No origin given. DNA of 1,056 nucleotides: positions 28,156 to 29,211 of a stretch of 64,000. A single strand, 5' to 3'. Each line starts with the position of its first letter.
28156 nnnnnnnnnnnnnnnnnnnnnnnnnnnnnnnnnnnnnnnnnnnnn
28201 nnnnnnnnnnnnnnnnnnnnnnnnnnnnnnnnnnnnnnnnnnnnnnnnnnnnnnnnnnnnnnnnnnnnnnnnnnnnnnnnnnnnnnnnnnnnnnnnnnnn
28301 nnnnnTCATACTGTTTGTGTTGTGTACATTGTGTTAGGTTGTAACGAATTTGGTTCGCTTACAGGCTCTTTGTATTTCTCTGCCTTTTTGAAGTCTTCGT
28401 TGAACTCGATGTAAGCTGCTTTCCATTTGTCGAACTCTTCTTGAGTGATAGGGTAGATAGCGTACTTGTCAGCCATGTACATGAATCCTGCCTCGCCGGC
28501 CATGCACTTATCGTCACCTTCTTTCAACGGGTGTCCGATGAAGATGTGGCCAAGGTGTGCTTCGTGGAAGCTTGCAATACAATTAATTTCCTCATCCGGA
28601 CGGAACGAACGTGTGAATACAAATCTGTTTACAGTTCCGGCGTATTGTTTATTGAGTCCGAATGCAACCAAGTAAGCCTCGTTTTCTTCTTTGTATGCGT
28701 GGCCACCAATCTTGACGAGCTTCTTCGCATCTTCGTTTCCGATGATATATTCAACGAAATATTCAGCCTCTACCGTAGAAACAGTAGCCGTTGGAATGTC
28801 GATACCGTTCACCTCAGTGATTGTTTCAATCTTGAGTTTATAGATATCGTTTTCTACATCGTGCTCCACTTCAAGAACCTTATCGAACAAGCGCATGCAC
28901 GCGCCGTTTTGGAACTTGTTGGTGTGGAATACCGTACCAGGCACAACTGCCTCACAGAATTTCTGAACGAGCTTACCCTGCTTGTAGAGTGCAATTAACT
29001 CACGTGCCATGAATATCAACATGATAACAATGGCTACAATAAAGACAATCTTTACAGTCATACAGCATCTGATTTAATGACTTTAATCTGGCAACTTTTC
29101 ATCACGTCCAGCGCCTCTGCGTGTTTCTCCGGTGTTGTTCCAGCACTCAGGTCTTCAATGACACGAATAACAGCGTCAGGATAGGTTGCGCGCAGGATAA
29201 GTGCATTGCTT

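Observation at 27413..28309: Divergent Prs-family enzyme: PRPP synthetase or ADP-ribose pyrophosphokinase (Adps-like)?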

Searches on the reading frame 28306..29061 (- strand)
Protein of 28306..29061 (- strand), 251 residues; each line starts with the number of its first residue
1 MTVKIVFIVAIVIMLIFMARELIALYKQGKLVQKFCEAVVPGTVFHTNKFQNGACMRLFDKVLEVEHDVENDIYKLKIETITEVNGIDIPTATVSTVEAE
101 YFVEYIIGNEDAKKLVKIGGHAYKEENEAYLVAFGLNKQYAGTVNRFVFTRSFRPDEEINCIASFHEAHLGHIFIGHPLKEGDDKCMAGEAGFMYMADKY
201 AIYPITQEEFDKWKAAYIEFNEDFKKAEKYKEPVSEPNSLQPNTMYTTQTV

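Call 3: search_protein_families(library=pfam, proteins=[window:28306-29061:-], max_evalue=0.01)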
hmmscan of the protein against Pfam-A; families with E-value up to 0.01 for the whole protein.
window:28306-29061:- (251 aa): 0 families

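Call 4: search_protein_families(library=ncbifam, proteins=[window:28306-29061:-], max_evalue=0.01)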
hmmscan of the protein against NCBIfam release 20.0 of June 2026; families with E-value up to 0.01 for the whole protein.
window:28306-29061:- (251 aa): 0 families

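Call 5: search_protein_families(library=phrogs, proteins=[window:28306-29061:-], max_evalue=0.001)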
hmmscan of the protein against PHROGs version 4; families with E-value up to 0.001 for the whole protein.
window:28306-29061:- (251 aa): 0 families

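Call 105: find_homologous_proteins(query=window:28306-29061:-, max_evalue=0.001)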
Query window:28306-29061:- (251 aa): 1 proteins with E <= 0.001 among 275 candidates.
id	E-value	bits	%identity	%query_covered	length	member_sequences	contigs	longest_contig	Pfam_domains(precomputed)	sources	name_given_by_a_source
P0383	9.5e-164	561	100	100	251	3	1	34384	-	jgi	jgi:hypothetical protein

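Call 115: predict_structure(protein=window:28306-29061:-)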
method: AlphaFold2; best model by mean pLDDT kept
length: 251 residues; sequences in the alignment: 1
mean_pLDDT: 39.4   pTM: 0.27
mean pLDDT of the five models: 39.4, 37.2, 36.5, 35.1, 34.2
residues with pLDDT >= 90: 12; 70-90: 12; 50-70: 12; < 50: 215
segments of 3 or more residues with pLDDT < 50: 39-251
pLDDT, mean of each block of 10 residues (from residue 1): 88 90 67 50 33 30 35 34 29 30 33 36 36 38 34 34 31 30 30 27 35 41 40 30 23 24
secondary structure, 60 per line:
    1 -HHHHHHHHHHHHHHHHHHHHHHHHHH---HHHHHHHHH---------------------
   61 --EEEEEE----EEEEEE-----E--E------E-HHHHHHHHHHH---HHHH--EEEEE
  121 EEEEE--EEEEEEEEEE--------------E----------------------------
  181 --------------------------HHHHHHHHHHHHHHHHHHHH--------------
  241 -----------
elements in order: H2-27 H31-39 E63-68 E73-78 H96-106 H110-113 E116-125 E128-137 H207-226
